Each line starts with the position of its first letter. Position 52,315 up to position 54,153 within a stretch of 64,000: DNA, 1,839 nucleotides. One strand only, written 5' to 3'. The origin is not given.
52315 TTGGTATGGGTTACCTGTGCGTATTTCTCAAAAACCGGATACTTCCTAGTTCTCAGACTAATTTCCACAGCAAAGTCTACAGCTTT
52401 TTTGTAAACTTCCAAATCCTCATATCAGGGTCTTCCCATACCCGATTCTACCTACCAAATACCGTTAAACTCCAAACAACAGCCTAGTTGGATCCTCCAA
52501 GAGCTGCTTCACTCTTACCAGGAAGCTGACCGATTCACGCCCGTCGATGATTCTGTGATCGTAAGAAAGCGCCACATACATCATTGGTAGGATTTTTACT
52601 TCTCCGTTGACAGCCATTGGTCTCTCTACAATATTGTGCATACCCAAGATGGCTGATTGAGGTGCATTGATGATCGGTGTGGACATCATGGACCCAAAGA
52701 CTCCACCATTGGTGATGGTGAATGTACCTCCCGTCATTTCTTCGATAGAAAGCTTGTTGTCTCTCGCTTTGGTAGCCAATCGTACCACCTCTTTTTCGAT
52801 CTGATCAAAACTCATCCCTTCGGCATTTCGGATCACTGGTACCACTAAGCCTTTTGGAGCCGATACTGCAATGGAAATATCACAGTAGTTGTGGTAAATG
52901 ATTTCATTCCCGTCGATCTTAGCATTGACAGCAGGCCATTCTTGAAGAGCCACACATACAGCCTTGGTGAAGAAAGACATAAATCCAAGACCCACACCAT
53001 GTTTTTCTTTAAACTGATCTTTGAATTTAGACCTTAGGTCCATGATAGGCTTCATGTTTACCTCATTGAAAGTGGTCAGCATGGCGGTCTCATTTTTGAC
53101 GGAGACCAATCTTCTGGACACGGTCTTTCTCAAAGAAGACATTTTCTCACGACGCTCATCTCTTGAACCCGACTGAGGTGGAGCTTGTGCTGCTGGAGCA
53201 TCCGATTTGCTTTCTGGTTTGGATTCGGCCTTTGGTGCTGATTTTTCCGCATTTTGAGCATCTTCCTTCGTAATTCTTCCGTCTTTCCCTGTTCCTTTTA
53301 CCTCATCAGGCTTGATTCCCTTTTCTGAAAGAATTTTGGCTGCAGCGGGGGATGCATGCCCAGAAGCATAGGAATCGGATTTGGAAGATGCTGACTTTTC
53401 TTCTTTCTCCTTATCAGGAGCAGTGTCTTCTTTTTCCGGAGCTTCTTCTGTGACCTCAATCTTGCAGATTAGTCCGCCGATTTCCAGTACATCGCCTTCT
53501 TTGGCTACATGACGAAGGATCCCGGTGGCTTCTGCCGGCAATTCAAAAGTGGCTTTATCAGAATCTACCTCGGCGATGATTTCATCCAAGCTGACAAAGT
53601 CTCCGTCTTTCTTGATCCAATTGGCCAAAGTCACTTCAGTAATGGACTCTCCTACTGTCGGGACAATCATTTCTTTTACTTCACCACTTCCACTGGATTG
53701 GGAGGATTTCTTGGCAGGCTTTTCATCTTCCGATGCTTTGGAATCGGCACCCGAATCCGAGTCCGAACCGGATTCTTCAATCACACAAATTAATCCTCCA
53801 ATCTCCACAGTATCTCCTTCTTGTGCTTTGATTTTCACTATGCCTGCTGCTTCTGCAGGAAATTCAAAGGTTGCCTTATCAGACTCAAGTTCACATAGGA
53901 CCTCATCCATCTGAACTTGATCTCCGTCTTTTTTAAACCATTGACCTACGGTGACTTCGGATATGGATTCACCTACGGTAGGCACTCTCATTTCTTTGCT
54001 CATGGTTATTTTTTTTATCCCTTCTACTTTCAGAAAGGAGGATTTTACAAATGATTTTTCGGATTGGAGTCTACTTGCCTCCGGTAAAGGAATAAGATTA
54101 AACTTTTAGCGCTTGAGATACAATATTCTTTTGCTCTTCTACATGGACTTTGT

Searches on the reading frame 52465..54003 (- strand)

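Call 93: search_protein_families(library=pfam, proteins=[window:52465-54003:-], max_evalue=0.00001)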
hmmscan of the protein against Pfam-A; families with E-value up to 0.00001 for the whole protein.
window:52465-54003:- (512 aa): 3 families
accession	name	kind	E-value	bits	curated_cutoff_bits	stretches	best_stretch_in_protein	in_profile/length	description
PF00198.28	2-oxoacid_dh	-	1.5e-84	283.5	23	1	282-509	3-231/232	2-oxoacid dehydrogenases acyltransferase (catalytic domain)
PF00364.28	Biotin_lipoyl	-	4.7e-35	119.7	22.1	2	3-75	1-73/73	Biotin-requiring enzyme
PF02817.22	E3_binding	-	4.6e-13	49.6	23.7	1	216-249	2-35/36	e3 binding domain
